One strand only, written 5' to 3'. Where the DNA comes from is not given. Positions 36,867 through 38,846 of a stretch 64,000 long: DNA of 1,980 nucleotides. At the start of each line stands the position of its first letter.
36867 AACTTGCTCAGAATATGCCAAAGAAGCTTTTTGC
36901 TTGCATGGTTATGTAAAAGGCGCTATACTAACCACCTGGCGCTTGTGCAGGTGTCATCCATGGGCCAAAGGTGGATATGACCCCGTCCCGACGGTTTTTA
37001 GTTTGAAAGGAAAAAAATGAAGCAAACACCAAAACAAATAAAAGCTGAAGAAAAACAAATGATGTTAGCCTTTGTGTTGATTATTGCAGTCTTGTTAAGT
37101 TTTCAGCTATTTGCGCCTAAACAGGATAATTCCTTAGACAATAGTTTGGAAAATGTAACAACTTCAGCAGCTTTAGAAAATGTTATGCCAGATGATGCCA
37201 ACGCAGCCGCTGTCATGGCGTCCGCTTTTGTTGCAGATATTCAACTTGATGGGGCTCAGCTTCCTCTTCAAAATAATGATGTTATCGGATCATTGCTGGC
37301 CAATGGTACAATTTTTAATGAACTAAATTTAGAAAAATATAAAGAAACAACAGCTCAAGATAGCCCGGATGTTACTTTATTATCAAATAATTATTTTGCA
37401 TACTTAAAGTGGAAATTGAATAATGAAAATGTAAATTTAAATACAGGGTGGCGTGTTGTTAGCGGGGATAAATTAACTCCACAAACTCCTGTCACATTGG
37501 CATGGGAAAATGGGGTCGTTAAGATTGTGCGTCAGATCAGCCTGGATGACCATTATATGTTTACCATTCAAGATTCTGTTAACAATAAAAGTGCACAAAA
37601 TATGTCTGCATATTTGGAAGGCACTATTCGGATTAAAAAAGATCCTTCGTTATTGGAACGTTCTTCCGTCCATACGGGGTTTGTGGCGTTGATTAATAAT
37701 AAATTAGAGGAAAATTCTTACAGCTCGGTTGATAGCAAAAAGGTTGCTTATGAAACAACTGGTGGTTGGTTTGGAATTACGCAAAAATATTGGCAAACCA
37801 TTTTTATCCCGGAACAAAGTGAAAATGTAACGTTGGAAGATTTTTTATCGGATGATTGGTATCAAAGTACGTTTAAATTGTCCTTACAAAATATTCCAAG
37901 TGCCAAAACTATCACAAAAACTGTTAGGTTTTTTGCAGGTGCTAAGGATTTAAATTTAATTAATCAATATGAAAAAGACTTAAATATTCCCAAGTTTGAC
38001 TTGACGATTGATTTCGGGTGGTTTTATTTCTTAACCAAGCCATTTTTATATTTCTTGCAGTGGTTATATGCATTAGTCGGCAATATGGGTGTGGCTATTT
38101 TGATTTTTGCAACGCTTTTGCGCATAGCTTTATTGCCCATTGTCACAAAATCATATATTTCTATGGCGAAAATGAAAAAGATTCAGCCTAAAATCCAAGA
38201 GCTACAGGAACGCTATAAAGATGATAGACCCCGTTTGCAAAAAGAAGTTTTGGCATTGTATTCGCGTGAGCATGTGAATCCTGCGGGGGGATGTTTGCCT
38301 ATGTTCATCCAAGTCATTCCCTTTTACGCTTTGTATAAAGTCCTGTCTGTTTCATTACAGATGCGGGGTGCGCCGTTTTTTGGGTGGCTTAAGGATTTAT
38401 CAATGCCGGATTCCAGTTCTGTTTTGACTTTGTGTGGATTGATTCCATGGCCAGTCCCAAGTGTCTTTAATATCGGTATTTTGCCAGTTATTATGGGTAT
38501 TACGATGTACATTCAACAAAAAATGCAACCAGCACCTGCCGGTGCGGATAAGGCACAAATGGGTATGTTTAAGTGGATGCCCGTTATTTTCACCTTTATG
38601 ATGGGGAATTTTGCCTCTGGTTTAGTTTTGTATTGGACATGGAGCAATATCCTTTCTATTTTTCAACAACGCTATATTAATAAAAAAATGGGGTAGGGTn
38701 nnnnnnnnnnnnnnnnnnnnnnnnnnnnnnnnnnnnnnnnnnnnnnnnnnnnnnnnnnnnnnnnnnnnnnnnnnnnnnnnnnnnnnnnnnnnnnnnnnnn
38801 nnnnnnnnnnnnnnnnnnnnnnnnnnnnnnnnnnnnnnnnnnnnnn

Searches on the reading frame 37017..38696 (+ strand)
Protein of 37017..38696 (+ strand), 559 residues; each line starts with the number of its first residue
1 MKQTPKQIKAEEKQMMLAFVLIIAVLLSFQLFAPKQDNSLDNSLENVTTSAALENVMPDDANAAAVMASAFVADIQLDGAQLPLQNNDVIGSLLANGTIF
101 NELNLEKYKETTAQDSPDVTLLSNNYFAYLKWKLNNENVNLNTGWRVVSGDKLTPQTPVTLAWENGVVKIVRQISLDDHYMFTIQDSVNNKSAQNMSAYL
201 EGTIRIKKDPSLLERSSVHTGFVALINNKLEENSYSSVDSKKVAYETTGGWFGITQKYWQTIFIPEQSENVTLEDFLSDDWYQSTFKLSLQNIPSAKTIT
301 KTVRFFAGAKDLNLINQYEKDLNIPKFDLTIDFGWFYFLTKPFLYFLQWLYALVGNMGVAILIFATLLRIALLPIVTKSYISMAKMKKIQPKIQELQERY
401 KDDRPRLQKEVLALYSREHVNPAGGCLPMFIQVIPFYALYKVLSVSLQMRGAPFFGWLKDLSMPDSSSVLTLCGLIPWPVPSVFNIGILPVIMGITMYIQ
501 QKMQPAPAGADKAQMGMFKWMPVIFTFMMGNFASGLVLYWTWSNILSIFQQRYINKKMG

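Call 48: search_protein_families(library=pfam, proteins=[window:37017-38696:+], max_evalue=0.00001)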
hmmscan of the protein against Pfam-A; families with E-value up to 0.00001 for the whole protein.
window:37017-38696:+ (559 aa): 2 families
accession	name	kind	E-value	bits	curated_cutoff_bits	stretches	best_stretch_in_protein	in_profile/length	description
PF02096.25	60KD_IMP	-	2.1e-56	190.9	35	1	357-556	1-163/163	60Kd inner membrane protein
PF14849.12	YidC_periplas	-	9e-52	177.2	24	1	84-345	4-282/283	YidC periplasmic domain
